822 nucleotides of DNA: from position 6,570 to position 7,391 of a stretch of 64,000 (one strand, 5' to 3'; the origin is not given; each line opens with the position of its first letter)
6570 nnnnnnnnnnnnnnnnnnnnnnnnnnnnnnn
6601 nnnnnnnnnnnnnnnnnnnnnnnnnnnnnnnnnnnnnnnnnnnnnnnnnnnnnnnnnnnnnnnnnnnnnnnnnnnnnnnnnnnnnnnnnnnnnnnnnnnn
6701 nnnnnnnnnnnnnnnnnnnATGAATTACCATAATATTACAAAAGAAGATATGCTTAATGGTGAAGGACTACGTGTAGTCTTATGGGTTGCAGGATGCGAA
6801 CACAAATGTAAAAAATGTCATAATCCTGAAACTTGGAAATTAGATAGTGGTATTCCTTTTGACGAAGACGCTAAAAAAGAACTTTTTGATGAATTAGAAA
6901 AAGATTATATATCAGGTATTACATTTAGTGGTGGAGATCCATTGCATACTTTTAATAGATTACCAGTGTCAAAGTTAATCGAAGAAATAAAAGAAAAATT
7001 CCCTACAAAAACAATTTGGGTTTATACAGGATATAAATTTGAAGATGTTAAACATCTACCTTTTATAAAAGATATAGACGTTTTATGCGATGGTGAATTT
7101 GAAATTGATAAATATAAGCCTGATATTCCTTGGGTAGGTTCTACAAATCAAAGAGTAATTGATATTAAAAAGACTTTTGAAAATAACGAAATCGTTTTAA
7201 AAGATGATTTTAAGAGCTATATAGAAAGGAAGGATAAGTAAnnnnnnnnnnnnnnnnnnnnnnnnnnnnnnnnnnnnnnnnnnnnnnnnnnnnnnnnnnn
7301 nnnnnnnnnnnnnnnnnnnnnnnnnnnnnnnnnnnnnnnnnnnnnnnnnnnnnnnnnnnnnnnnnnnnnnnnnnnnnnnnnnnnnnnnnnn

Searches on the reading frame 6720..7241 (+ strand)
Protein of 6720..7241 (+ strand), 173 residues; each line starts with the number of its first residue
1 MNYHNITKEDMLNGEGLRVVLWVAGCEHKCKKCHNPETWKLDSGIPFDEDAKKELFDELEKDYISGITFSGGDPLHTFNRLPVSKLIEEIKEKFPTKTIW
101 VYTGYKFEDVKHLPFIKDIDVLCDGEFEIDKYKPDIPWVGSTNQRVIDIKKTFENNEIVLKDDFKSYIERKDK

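Call 16: search_protein_families(library=phrogs, proteins=[window:6720-7241:+], max_evalue=0.00001)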
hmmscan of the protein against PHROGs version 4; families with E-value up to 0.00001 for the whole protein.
window:6720-7241:+ (173 aa): 3 families
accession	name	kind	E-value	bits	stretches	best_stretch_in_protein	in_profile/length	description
phrog_626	-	DNA, RNA and nucleotide metabolism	4.8e-57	193.1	1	1-158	1-162/164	anaerobic ribonucleotide reductase small subunit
phrog_20267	-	DNA, RNA and nucleotide metabolism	1.1e-09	38.9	1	102-150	2-49/61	anaerobic ribonucleoside reductase small subunit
phrog_2076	-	moron, auxiliary metabolic gene and host takeover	1.4e-07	32.3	1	4-94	20-113/247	QueE-like radical SAM domain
